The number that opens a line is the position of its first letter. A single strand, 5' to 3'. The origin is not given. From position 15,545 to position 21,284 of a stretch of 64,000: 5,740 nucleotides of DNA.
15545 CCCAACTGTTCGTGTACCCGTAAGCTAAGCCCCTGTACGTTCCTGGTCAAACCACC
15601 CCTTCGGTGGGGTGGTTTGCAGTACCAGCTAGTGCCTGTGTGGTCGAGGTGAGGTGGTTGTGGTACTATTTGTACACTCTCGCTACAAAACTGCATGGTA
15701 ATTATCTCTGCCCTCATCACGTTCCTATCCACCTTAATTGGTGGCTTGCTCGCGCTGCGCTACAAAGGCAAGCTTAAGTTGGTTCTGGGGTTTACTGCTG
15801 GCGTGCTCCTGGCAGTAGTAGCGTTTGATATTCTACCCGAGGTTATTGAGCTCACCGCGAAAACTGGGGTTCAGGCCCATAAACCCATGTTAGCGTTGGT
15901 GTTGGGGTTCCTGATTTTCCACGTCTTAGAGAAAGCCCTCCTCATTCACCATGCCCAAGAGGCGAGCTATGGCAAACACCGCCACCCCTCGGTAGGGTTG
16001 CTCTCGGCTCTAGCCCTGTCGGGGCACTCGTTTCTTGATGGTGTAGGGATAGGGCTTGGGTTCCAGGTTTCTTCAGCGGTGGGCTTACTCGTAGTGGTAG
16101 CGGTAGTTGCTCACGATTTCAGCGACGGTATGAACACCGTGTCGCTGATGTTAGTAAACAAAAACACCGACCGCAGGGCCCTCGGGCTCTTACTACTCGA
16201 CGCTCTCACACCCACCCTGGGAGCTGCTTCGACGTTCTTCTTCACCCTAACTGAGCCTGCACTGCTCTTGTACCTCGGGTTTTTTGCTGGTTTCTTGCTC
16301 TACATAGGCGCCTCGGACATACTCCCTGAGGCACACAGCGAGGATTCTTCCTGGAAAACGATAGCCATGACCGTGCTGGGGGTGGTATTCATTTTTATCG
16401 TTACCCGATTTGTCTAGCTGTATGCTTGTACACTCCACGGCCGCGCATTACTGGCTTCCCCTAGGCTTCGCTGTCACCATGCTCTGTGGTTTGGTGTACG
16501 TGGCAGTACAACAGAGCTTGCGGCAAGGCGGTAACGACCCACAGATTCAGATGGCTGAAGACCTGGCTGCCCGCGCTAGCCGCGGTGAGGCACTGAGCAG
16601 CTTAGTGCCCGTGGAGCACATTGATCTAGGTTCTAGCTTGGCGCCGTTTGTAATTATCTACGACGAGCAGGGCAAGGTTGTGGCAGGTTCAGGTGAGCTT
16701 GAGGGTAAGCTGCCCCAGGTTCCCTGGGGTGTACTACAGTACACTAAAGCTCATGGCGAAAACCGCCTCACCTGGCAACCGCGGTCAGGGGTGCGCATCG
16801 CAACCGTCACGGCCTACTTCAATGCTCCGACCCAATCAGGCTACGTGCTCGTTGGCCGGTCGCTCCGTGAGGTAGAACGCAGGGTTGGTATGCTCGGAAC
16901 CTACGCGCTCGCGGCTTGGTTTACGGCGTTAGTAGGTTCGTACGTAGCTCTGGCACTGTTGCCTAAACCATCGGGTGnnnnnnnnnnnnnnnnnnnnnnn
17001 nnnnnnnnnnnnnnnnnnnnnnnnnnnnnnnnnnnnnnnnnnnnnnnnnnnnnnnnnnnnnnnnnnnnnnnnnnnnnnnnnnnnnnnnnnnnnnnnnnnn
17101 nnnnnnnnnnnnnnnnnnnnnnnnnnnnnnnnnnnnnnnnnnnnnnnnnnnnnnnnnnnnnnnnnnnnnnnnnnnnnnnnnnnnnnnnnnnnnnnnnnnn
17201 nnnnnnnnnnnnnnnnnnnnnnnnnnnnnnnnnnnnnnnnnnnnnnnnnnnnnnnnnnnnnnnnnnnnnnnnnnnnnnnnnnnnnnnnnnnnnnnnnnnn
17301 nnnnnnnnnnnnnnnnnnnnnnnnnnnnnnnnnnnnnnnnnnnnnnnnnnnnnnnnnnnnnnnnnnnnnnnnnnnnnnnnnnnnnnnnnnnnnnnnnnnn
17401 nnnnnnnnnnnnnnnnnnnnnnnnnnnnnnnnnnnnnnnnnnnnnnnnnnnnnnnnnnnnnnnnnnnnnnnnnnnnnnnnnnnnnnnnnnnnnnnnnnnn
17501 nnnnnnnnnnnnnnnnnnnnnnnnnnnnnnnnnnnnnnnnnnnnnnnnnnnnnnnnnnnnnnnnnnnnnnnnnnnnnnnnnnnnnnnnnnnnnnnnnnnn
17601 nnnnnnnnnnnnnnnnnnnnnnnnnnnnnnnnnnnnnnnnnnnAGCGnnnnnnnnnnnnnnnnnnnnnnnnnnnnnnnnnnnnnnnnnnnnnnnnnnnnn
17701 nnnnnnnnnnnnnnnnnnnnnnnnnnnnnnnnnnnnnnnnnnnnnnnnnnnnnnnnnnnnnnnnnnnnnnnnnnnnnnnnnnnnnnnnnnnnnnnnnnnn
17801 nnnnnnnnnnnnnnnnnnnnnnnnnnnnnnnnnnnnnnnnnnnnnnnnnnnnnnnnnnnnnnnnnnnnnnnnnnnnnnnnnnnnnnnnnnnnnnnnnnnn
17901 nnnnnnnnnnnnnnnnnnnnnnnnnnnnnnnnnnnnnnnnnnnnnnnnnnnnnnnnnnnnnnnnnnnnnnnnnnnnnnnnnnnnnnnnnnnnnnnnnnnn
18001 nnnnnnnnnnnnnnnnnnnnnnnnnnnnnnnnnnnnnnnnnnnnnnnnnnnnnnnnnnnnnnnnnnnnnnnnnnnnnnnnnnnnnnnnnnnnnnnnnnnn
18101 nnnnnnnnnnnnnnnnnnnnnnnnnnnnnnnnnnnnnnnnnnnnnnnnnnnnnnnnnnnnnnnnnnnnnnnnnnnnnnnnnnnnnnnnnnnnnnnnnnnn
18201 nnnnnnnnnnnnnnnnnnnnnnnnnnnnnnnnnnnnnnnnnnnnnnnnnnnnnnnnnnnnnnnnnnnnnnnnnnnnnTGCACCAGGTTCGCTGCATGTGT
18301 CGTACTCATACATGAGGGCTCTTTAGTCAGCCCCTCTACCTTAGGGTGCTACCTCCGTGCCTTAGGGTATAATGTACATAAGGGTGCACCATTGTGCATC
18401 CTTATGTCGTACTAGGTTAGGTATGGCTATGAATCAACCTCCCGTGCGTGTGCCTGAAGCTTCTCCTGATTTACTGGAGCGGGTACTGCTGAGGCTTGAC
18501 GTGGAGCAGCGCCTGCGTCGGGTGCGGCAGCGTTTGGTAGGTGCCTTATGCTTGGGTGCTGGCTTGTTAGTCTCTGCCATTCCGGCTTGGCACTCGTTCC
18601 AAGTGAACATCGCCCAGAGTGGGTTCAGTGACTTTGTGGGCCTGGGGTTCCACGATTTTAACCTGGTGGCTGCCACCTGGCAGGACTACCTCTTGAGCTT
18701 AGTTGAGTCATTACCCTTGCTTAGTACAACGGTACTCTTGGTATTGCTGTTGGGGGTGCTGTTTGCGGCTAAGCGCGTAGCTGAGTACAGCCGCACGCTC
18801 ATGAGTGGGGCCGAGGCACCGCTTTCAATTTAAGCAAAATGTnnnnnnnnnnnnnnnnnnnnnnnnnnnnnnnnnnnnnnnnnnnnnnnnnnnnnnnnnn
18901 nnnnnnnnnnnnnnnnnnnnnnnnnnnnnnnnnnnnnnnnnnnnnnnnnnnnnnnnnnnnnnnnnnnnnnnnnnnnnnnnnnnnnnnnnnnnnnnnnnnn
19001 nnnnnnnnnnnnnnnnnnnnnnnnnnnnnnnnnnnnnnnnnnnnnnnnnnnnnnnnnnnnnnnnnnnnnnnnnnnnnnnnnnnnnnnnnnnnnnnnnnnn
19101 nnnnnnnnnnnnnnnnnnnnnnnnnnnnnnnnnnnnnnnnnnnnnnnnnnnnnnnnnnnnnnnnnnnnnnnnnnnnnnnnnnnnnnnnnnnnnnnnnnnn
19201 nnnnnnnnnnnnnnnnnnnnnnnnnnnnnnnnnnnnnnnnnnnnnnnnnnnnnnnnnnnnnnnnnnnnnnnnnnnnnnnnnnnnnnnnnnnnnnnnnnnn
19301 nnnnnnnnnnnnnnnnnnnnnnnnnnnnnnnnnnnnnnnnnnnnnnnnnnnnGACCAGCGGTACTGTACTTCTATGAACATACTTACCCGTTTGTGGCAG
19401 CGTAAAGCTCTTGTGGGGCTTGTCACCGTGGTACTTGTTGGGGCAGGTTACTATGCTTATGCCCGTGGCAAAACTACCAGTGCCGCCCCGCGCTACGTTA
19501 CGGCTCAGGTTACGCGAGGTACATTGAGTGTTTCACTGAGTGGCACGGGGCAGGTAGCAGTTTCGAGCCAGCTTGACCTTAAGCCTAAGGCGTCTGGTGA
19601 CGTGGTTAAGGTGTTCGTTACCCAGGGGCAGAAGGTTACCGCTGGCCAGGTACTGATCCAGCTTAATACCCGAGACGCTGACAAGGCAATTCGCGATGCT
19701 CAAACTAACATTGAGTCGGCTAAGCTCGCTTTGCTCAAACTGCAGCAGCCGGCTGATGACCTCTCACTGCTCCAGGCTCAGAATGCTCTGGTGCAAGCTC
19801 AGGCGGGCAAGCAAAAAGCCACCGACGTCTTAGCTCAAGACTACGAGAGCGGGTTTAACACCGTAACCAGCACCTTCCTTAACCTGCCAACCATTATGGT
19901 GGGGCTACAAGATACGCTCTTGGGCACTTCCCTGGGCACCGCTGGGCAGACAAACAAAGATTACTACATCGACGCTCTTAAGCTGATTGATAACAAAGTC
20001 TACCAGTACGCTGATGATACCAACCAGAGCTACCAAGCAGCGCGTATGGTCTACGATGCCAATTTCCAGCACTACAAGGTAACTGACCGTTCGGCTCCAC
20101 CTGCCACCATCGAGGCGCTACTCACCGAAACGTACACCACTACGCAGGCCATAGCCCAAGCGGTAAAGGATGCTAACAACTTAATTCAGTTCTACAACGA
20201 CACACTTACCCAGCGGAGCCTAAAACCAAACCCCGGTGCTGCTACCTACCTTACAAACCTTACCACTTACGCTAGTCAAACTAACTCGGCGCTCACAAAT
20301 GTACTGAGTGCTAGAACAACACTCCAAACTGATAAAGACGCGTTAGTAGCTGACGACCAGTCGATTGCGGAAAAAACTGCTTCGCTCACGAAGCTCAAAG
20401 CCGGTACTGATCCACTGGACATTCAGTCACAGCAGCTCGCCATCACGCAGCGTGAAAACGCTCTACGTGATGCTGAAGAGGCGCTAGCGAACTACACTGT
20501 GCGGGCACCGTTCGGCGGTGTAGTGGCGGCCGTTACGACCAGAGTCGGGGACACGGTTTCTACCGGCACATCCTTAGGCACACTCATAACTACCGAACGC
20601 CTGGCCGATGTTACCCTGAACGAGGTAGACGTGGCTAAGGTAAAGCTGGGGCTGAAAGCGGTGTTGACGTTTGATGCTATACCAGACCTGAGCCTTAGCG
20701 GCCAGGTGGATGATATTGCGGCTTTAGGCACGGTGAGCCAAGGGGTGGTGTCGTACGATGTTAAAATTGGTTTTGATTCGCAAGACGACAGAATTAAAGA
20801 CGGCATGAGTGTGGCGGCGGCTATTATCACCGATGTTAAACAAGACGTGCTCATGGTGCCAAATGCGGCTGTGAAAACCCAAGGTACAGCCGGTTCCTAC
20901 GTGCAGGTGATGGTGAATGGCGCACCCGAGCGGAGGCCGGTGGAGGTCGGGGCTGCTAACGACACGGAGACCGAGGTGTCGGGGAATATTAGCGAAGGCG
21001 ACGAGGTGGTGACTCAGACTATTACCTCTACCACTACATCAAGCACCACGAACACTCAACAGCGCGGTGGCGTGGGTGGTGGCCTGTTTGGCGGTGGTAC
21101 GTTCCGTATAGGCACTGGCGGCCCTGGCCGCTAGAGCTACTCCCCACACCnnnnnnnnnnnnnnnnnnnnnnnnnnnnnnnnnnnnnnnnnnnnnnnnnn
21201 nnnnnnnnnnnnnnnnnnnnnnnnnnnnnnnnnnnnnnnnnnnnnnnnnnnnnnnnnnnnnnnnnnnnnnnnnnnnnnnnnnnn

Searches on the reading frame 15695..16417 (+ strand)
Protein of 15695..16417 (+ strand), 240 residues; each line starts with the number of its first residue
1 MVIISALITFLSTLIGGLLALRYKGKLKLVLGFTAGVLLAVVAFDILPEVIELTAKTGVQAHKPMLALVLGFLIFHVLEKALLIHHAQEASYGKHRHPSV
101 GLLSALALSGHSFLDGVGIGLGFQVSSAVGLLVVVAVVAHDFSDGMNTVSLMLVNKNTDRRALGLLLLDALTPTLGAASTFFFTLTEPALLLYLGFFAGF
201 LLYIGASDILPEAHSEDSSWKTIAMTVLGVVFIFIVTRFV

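Call 67: search_protein_families(library=pfam, proteins=[window:15695-16417:+], max_evalue=0.001)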
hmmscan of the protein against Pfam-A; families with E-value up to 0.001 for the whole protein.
window:15695-16417:+ (240 aa): 1 family
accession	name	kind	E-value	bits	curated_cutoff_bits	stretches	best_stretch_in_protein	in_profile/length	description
PF02535.28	Zip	-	7.3e-20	71.9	35.1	2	94-235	171-321/323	ZIP Zinc transporter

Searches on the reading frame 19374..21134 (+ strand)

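Call 67: search_protein_families(library=pfam, proteins=[window:19374-21134:+], max_evalue=0.001)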
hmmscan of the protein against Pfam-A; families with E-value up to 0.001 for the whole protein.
window:19374-21134:+ (586 aa): 4 families
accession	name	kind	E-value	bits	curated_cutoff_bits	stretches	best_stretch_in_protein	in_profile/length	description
PF16576.10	HlyD_D23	-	6.5e-14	52.2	30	1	353-480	87-214/214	Barrel-sandwich domain of CusB or HlyD membrane-fusion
PF13533.13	Biotin_lipoyl_2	-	1.1e-10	41.5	29.8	1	70-98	4-32/32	Biotin-lipoyl like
PF13437.12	HlyD_3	-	1.2e-10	42.5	22.2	1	375-470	1-96/106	HlyD family secretion protein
PF00364.28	Biotin_lipoyl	-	2.9e-07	30.7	22.1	0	74-98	14-37/73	Biotin-requiring enzyme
